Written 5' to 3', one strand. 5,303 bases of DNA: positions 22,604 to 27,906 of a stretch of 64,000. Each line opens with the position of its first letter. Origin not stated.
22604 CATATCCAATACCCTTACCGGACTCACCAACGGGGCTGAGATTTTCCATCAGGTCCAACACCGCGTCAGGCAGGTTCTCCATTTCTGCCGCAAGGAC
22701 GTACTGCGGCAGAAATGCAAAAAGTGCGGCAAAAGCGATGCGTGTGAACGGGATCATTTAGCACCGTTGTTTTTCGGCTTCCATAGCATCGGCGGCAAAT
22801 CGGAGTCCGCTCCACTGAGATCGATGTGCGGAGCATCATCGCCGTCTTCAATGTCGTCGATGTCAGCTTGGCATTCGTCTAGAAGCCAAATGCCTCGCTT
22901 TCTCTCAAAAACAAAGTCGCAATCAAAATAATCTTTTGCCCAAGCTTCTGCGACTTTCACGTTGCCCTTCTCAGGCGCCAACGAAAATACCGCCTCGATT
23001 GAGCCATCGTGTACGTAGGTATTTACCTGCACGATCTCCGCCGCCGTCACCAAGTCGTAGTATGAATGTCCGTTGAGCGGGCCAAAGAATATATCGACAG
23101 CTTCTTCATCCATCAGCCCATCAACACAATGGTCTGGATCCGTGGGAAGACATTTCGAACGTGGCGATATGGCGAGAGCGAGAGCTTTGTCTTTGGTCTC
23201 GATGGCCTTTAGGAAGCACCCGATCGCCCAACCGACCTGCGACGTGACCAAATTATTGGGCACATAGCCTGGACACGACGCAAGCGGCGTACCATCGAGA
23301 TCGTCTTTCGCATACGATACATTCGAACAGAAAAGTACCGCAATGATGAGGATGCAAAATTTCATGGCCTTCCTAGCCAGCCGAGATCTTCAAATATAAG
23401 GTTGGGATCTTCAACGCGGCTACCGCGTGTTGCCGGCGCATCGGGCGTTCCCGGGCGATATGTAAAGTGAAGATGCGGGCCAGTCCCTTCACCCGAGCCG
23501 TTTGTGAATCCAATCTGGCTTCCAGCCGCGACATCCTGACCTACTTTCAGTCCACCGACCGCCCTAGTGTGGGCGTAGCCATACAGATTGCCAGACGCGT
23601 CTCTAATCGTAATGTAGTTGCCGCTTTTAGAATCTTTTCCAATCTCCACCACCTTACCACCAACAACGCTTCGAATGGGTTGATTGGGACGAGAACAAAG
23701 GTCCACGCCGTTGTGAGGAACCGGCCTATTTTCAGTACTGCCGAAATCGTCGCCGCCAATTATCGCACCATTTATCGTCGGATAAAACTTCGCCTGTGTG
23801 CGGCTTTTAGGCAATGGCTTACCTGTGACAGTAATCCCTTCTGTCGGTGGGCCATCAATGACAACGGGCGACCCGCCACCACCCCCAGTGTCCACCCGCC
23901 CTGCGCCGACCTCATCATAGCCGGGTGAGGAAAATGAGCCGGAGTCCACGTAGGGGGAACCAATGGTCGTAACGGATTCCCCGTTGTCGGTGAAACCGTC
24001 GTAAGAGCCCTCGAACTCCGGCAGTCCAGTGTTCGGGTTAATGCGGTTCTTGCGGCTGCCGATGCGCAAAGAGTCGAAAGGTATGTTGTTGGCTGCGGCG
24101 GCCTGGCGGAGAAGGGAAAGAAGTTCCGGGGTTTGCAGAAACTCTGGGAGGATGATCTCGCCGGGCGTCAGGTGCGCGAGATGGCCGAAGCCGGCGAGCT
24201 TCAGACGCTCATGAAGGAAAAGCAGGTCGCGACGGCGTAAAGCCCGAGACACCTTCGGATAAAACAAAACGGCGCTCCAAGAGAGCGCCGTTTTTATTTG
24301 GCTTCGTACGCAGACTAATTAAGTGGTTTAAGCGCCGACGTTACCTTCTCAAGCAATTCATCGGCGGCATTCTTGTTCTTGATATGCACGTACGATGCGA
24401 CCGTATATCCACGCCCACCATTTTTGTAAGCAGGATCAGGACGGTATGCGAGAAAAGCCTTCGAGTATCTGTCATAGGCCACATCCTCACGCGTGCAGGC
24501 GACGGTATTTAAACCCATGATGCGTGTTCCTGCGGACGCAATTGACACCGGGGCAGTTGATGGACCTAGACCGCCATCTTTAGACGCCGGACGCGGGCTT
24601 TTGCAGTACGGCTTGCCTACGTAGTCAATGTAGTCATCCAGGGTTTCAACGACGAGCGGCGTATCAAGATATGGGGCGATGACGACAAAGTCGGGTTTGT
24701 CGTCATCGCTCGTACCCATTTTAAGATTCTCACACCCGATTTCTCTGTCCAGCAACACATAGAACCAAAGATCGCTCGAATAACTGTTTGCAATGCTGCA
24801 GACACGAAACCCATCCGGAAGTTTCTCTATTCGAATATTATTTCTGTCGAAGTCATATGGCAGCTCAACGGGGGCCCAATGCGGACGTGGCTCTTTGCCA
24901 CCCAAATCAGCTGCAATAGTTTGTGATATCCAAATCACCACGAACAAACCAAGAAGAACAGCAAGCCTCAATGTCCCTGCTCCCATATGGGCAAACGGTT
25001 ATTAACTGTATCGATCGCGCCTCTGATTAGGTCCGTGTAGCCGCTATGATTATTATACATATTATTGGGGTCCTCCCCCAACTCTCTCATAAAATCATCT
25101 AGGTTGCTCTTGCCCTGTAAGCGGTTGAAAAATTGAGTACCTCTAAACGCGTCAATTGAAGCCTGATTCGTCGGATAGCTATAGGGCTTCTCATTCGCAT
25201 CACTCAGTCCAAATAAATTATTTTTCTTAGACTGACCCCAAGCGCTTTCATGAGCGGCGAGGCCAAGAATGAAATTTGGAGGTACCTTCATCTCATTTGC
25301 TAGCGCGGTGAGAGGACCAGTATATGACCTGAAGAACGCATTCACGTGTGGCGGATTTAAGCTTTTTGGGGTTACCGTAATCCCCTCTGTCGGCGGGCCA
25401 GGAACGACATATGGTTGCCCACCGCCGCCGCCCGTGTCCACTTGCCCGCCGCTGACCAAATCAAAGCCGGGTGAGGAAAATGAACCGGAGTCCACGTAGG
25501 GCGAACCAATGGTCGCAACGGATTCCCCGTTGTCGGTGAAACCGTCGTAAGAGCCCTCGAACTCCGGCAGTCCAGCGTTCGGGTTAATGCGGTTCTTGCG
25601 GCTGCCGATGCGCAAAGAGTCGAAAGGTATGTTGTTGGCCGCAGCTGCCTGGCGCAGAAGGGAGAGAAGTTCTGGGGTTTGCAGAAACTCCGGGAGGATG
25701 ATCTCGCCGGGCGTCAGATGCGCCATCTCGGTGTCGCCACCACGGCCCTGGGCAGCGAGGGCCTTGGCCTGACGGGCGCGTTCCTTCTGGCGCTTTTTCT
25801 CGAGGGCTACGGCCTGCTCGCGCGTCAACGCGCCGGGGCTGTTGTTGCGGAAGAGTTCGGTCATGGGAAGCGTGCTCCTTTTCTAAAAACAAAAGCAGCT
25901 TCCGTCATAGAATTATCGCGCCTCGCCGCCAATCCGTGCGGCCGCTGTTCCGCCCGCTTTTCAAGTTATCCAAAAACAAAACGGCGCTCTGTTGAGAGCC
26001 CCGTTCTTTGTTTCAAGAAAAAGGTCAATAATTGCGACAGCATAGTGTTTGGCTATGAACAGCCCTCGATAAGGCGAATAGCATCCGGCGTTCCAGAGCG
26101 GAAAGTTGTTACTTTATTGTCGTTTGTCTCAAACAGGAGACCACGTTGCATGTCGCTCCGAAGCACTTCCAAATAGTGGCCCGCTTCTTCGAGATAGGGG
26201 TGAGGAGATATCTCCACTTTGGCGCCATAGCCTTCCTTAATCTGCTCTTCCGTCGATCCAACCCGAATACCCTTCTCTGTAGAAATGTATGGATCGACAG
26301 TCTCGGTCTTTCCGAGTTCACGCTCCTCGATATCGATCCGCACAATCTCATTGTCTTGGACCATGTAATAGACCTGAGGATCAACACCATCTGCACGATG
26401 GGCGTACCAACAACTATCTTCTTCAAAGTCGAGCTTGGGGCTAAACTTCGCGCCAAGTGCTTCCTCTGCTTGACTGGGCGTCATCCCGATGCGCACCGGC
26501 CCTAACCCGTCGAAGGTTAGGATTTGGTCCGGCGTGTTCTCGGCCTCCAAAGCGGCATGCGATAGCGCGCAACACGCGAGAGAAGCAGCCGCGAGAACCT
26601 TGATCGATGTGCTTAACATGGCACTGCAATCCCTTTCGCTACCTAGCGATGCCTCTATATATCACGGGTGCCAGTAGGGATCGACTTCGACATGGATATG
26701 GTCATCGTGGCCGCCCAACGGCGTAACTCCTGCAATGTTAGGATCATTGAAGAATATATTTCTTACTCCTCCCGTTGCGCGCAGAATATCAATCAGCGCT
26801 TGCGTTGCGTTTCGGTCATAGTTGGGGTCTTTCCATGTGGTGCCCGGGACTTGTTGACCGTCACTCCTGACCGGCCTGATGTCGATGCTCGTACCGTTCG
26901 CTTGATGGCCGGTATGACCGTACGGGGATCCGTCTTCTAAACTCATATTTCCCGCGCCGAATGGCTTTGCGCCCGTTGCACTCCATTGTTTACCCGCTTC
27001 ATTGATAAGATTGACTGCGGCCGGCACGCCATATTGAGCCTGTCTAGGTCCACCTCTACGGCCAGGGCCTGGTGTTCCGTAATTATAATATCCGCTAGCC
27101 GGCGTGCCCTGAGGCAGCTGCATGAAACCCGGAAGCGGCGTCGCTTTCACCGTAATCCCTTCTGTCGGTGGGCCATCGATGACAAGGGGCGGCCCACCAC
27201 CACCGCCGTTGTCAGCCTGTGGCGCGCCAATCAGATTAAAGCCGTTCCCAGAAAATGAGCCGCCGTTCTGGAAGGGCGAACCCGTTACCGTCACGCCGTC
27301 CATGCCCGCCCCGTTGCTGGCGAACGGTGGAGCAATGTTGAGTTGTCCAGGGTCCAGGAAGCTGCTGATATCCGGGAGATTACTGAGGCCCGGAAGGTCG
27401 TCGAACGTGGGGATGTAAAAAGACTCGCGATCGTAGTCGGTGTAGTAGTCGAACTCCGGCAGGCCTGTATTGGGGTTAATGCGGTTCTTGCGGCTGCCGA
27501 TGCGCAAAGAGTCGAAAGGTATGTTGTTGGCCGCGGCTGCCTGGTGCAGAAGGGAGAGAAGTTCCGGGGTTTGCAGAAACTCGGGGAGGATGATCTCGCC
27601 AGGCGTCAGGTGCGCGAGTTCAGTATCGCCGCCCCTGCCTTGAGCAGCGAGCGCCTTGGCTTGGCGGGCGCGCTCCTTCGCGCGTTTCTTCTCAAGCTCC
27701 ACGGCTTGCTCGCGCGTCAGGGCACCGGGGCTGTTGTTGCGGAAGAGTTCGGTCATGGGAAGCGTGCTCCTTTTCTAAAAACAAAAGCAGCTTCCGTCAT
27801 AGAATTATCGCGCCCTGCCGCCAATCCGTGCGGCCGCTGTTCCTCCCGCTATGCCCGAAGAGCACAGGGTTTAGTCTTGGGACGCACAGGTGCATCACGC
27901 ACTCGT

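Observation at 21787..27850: Three tandem cassettes: one shared N-terminal module fused to three different peptidoglycan hydrolases, each followed by a secreted small protein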

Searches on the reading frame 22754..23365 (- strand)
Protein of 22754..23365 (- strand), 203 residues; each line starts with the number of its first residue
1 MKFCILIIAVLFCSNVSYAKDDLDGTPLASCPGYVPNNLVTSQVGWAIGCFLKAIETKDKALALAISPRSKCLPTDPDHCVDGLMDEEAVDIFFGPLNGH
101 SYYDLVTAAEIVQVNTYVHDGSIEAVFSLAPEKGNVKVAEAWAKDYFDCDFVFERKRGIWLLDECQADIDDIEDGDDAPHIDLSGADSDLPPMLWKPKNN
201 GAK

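Call 3: search_protein_families(library=pfam, proteins=[window:22754-23365:-], max_evalue=0.1)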
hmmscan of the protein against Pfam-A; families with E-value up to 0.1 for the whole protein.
window:22754-23365:- (203 aa): 0 families

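Call 4: search_protein_families(library=phrogs, proteins=[window:22754-23365:-], max_evalue=0.1)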
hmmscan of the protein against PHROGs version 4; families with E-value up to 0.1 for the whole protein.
window:22754-23365:- (203 aa): 1 family
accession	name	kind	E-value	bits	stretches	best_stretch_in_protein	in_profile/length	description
phrog_30559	-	unknown function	0.065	14.3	1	115-175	36-94/154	-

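Call 76: search_protein_families(library=ncbifam, proteins=[window:22754-23365:-], max_evalue=0.01)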
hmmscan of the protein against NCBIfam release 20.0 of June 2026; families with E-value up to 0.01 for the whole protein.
window:22754-23365:- (203 aa): 0 families

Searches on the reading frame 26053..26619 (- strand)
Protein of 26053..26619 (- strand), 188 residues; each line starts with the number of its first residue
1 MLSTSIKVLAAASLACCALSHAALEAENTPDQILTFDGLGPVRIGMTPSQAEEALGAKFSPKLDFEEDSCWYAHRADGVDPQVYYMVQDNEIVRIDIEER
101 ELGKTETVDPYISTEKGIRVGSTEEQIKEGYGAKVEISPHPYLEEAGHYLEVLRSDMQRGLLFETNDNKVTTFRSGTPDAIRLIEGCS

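Call 3: search_protein_families(library=pfam, proteins=[window:26053-26619:-], max_evalue=0.1)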
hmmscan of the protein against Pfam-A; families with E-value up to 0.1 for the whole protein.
window:26053-26619:- (188 aa): 0 families

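Call 4: search_protein_families(library=phrogs, proteins=[window:26053-26619:-], max_evalue=0.1)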
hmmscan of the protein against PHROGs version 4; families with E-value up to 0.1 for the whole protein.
window:26053-26619:- (188 aa): 0 families

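Call 76: search_protein_families(library=ncbifam, proteins=[window:26053-26619:-], max_evalue=0.01)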
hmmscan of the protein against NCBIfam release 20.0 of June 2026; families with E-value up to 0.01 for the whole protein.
window:26053-26619:- (188 aa): 0 families
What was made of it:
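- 26053..26619 (-): I1: signal-peptide protein (188 aa), the candidate cognate immunity for T1. No Pfam, NCBIfam or PHROG hit (calls 3, 4, 76).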

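Call 109: find_homologous_proteins(query=window:26053-26619:-, max_evalue=0.001)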
Query window:26053-26619:- (188 aa): 10 proteins with E <= 0.001 among 205 candidates.
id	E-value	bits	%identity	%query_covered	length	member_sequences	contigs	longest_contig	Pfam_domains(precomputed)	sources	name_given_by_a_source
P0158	2.4e-120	417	100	100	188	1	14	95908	-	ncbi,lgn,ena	-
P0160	1.4e-50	190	54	98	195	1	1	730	-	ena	-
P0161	2.3e-26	111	42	88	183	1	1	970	-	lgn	-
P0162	5.2e-25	106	39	99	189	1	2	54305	-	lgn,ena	-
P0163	5.7e-18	84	37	82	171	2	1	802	-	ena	-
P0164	1.3e-17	82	39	88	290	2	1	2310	-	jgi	-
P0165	1.4e-16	79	38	88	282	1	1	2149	-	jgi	-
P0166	1.3e-14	73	36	88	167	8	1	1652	-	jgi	jgi:hypothetical protein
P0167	2.0e-14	72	32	96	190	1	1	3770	-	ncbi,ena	-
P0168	2.9e-13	68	36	76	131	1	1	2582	-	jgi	jgi:hypothetical protein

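Call 110: find_encoding_contigs(protein=P0162, flank=10000, max_places=2)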
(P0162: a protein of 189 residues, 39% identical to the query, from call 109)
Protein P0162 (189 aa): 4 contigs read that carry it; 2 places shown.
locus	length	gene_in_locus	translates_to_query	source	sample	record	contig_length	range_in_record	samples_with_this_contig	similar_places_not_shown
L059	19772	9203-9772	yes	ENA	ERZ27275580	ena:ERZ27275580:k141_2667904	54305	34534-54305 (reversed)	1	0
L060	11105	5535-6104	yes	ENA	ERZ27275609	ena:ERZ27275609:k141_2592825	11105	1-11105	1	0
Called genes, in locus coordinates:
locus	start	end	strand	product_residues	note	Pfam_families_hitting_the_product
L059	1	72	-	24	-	?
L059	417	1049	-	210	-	PF02798:GST_N, PF13417:GST_N_3, PF13409:GST_N_2, PF00043:GST_C (weak), PF13410:GST_C_2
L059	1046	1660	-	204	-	-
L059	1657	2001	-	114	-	PF00903:Glyoxalase, PF18029:Glyoxalase_6 (weak)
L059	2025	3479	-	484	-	PF02934:GatB_N, PF02637:GatB_Yqey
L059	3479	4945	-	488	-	PF01425:Amidase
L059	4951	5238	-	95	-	PF02686:GatC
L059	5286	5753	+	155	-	PF03652:RuvX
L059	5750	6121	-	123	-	PF04828:GFA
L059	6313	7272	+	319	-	PF02729:OTCace_N, PF00185:OTCace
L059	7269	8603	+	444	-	PF01979:Amidohydro_1, PF12890:DHOase, PF07969:Amidohydro_3 (weak)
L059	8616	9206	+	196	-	PF02660:G3P_acyltransf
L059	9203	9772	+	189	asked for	-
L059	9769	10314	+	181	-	-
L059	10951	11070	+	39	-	-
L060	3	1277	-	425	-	?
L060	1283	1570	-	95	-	PF02686:GatC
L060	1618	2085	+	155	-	PF03652:RuvX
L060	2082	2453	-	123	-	PF04828:GFA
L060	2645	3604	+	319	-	PF02729:OTCace_N, PF00185:OTCace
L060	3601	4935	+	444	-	PF01979:Amidohydro_1, PF12890:DHOase, PF07969:Amidohydro_3 (weak)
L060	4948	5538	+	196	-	PF02660:G3P_acyltransf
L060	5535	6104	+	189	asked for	-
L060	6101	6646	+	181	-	-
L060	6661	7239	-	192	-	PF03411:Peptidase_M74 (faint)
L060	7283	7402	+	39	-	-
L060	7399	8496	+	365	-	PF21102:DprA_N (faint), PF02481:DNA_processg_A, PF18306:LDcluster4 (faint), PF17782:WHD_DprA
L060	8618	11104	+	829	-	?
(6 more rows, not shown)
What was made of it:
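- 26053..26619 (-): An orphan copy lies beside an M74 remnant in L060 (call 110).
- An orphan I1 copy sits beside an M74 remnant (call 110).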

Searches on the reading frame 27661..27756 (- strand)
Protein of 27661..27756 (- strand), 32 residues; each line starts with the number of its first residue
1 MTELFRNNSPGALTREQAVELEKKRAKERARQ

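Call 105: find_related_loci(query=A6, collection=viral_contigs, flank=10000)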
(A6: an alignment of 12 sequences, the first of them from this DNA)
Query A6 (32 aa) in viral_contigs; peptide patterns used: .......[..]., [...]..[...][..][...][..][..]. (x = any residue, [..] = any of these).
202 stretches matched a pattern, but none encodes a relative of the query by tblastn (E <= 1e-3).
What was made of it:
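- The window's LFRN-leader subtype was not found in any of 2.9 million viral contigs (call 105). The LFRN subtype is absent from viral contigs (call 105). The LFRN subtype is never found in viral contigs (call 105).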

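Call 106: find_related_loci(query=A6, collection=metagenome_contigs, flank=10000)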
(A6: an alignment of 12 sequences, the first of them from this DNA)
Query A6 (32 aa) in metagenome_contigs; peptide patterns used: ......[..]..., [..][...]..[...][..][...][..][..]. (x = any residue, [..] = any of these).
600 stretches matched a pattern (row limit reached: there are more); 1 encode a relative of the query (tblastn E <= 1e-3); 1 distinct loci.
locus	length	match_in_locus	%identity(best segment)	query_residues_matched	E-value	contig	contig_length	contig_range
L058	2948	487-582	88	1-32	2e-16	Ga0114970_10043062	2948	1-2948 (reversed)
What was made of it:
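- Tried and rejected: A degenerate pattern saturated the row limit and only one short locus was returned (call 106).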
